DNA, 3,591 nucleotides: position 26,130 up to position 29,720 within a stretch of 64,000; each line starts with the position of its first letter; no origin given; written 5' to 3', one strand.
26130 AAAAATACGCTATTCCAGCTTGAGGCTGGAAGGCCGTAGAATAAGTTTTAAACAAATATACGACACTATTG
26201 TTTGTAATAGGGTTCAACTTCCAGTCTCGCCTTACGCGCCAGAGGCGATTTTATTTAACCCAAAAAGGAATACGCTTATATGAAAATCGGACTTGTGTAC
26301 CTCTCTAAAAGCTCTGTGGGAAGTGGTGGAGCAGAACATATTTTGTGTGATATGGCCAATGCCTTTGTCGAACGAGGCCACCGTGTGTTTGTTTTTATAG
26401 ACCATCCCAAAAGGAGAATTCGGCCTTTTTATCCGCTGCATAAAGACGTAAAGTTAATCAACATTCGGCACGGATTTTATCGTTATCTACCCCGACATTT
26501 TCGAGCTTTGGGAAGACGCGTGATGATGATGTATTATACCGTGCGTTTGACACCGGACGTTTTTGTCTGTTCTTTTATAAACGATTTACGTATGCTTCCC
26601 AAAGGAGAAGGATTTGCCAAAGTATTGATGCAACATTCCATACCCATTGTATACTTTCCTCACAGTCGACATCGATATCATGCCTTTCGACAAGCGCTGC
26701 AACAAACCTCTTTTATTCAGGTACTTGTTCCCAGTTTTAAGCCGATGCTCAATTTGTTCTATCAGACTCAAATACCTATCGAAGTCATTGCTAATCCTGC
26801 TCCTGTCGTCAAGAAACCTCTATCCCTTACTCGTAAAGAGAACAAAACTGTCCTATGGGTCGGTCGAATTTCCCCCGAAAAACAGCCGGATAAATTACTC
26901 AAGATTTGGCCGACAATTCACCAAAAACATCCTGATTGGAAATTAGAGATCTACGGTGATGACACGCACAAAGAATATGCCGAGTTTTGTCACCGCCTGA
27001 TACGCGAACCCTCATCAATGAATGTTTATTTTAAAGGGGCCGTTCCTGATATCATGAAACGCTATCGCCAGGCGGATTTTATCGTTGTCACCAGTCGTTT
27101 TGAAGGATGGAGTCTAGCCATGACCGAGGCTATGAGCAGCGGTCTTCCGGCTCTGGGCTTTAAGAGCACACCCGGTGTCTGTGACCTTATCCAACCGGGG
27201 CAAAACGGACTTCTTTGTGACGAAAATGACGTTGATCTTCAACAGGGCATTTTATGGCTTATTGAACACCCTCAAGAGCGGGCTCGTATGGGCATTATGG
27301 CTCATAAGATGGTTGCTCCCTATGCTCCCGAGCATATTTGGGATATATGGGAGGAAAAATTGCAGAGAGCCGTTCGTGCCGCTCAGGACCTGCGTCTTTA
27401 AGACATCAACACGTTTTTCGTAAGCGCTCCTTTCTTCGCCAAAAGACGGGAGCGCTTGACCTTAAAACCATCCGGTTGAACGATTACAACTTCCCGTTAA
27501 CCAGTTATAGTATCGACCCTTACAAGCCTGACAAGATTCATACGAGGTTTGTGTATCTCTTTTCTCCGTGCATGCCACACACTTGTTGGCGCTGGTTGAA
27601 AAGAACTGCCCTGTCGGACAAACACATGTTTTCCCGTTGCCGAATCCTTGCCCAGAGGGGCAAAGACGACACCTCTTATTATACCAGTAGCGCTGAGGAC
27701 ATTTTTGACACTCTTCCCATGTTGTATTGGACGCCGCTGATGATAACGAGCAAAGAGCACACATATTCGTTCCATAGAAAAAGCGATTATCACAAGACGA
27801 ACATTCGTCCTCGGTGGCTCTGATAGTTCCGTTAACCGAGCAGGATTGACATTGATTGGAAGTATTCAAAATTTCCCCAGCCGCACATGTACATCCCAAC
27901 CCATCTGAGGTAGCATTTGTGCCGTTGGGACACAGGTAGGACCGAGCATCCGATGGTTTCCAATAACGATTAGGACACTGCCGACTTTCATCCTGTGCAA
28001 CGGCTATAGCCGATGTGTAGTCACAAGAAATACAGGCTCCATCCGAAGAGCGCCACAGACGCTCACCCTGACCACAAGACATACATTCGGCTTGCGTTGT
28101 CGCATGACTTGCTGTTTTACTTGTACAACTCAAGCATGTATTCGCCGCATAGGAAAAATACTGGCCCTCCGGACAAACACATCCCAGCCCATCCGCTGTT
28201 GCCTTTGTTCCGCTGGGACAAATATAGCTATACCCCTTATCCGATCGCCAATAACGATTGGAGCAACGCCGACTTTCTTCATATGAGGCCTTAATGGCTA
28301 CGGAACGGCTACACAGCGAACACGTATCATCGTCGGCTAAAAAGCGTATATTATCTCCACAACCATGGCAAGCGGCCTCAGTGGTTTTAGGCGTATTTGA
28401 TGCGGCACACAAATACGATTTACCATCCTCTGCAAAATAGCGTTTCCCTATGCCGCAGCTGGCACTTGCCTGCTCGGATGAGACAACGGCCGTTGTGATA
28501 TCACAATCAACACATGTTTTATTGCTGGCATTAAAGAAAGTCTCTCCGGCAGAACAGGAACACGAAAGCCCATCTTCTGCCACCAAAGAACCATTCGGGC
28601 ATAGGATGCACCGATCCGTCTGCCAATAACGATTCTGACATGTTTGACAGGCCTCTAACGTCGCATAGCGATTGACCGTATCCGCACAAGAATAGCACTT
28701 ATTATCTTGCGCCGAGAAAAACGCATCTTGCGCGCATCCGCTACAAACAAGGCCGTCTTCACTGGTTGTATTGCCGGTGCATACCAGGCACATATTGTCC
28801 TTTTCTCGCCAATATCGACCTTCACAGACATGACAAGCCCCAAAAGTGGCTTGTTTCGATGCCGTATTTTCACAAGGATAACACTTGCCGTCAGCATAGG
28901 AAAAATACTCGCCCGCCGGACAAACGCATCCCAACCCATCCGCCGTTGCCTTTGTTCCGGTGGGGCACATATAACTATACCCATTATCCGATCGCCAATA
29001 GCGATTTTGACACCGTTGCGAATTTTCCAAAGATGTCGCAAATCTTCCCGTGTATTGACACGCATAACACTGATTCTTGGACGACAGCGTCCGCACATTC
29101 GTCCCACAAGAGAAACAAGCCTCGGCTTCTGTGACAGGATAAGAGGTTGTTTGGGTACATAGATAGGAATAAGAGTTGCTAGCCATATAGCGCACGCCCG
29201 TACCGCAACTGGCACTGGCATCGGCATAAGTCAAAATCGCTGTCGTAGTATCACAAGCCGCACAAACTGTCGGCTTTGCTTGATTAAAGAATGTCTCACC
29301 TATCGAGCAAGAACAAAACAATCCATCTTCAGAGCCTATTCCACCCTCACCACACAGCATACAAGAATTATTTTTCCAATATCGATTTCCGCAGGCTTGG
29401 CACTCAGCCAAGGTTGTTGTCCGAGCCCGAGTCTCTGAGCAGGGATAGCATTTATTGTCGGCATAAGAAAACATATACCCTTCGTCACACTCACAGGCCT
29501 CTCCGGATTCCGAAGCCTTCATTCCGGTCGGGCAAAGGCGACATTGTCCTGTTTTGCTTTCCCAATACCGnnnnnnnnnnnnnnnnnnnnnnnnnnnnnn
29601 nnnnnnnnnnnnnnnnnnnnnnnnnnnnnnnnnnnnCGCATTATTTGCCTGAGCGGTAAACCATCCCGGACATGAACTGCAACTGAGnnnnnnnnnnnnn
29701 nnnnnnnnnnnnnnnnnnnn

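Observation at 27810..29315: ~750-bp tandem duplicated module inside the giant gene, a substrate for repeat-number variation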

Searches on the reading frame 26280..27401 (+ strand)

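Call 7: search_protein_families(library=pfam, proteins=[window:26280-27401:+], max_evalue=0.01)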
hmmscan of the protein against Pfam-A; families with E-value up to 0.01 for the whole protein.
window:26280-27401:+ (373 aa): 5 families
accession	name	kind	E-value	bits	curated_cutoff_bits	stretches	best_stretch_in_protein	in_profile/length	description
PF00534.26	Glycos_transf_1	-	4.2e-30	105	26.4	1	184-343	11-171/172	Glycosyl transferases group 1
PF13692.12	Glyco_trans_1_4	-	1e-25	91.1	27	1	189-329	2-141/142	Glycosyl transferases group 1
PF13439.12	Glyco_transf_4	-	2.7e-07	31.2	28.5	1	16-139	2-125/170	Glycosyltransferase Family 4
PF20706.3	GT4-conflict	-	1.5e-06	27.9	26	1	165-303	173-319/385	Family 4 Glycosyltransferase in conflict systems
PF13579.12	Glyco_trans_4_4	-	9.2e-05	23.3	29.7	1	16-137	1-113/158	Glycosyl transferase 4-like domain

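Call 9: search_protein_families(library=ncbifam, proteins=[window:26280-27401:+], max_evalue=0.1)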
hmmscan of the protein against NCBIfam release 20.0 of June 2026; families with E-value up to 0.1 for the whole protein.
window:26280-27401:+ (373 aa): 31 families (the best 25 are shown)
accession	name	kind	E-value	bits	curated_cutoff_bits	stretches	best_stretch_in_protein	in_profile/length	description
NF047881.1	glyco_SdgB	exception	8.5e-23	80.8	800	1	177-361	310-493/496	serine-aspartate repeat adhesin O-glycosyltransferase SdgB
NF047880.1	glyco_SdgA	exception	9.2e-22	77.2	800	1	119-359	237-485/488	serine-aspartate repeat adhesin O-glycosyltransferase SdgA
NF007396.0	PRK09922.1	equivalog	1.1e-17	64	385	1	3-319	3-314/361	lipopolysaccharide 1,6-galactosyltransferase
NF038229.1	Glyco4_Geo_Pelo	equivalog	1.7e-16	60.2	400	1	130-346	97-317/338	GPMC system family 4 glycosyltransferase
NF050056.1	ProtGlycPglH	equivalog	4.5e-16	58.9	600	1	11-357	8-346/354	GalNAc-alpha-(1->4)-GalNAc-alpha-(1->3)-diNAcBac-PP-undecaprenol alpha-1,4-N-acetyl-D-galactosaminyltransferase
NF041876.1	EPS_EpsE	equivalog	1.2e-15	57.6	400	1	186-345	212-376/389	exopolysaccharide biosynthesis GT4 family glycosyltransferase EpsE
TIGR03999.1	thiol_BshA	equivalog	2.2e-13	49.9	273.7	1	183-361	194-370/375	N-acetyl-alpha-D-glucosaminyl L-malate synthase BshA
TIGR04047.1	MSMEG_0565_glyc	hypoth_equivalog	1.9e-12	46.9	259.85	1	185-331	190-342/373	MSMEG_0565 family glycosyltransferase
TIGR03449.1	mycothiol_MshA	equivalog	3.5e-11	42.6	462.5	1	186-365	218-400/406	D-inositol-3-phosphate glycosyltransferase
TIGR04157.1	glyco_rSAM_CFB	subfamily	5.9e-11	42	400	1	179-313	219-348/406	TIGR04157 family glycosyltransferase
TIGR03088.1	stp2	hypoth_equivalog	9.8e-11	41.3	409.05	1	183-345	189-353/374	TIGR03088 family PEP-CTERM/XrtA system glycosyltransferase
TIGR02918.1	TIGR02918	equivalog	1.1e-10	40.8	574.6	1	185-315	316-443/500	accessory Sec system glycosyltransferase GtfA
NF012028.0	PRK15484.1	subfamily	3.1e-09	36.4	618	1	172-315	178-327/380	lipopolysaccharide N-acetylglucosaminyltransferase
NF038255.1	exopoly_VpsD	equivalog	3.8e-09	35.9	300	1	159-292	171-310/381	VpsD family glycosyltransferase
NF038295.1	EPS_HpsP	equivalog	4.4e-08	32.5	550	1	185-346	204-368/388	hormogonium polysaccharide biosynthesis glycosyltransferase HpsP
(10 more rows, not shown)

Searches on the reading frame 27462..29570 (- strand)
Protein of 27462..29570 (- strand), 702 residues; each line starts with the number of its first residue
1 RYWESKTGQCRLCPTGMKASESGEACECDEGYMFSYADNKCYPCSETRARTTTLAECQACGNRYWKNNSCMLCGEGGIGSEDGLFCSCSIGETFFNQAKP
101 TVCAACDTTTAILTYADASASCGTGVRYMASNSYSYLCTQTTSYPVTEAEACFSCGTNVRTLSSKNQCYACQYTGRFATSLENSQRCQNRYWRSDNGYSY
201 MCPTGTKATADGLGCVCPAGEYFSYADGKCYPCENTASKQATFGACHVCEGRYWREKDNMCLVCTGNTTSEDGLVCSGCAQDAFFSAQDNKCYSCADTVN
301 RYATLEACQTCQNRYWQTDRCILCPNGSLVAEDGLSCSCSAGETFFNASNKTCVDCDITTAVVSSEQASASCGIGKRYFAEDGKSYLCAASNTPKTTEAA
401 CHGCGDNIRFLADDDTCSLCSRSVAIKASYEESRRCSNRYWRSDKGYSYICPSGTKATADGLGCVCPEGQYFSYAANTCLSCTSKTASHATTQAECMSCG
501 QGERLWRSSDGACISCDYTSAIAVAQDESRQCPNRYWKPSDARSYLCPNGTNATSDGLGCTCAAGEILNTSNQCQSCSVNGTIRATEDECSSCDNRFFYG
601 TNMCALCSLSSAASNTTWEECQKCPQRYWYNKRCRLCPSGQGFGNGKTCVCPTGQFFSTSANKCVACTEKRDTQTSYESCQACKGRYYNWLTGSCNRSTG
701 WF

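Call 36: search_solved_structures(query=window:27462-29570:-, max_evalue=1)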
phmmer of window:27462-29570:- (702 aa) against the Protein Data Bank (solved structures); distinct sequences matched with E-value up to 1: 1.
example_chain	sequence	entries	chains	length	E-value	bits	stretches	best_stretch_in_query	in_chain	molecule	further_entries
4jnq_A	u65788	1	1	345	0.54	11.8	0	243-282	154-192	Thioredoxin reductase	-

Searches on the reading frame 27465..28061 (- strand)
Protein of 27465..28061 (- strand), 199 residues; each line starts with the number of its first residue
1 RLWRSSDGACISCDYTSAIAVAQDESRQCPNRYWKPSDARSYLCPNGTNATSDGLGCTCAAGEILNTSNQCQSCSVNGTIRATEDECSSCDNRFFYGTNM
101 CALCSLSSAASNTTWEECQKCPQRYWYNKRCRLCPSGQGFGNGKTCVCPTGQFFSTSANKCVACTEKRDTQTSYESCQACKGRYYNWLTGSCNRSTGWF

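Call 72: search_protein_families(library=pfam, proteins=[window:27465-28061:-], max_evalue=10)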
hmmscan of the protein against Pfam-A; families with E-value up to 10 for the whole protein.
window:27465-28061:- (199 aa): 1 family
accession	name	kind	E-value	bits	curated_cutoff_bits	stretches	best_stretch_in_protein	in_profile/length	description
PF07562.20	NCD3G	-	1.5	9.2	38.9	1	101-126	29-53/54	Nine Cysteines Domain of family 3 GPCR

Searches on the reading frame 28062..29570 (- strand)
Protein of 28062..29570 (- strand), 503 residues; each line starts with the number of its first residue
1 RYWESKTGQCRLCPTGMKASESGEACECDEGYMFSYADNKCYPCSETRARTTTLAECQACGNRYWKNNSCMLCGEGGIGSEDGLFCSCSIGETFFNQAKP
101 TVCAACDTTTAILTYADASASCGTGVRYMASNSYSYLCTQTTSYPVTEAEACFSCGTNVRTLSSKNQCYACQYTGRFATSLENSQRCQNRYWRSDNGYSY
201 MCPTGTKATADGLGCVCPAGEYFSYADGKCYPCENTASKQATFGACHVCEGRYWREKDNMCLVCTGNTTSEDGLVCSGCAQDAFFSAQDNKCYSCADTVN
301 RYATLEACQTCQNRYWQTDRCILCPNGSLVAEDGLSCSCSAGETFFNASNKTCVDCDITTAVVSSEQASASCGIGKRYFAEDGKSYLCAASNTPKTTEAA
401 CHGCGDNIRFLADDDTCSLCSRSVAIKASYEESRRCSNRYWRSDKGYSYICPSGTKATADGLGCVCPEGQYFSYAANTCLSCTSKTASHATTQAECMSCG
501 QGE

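Call 72: search_protein_families(library=pfam, proteins=[window:28062-29570:-], max_evalue=10)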
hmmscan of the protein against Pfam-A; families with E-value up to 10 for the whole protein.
window:28062-29570:- (503 aa): 3 families
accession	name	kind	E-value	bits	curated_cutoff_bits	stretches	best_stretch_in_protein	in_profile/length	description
PF03423.18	CBM_25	-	0.033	14.9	27.3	1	178-213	57-92/106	Carbohydrate binding domain (family 25)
PF01678.24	DAP_epimerase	-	0.24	11.9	34.7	1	183-209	49-75/121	Diaminopimelate epimerase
PF06268.19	Fascin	-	1.8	9.2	23.1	0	247-272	39-63/108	Fascin domain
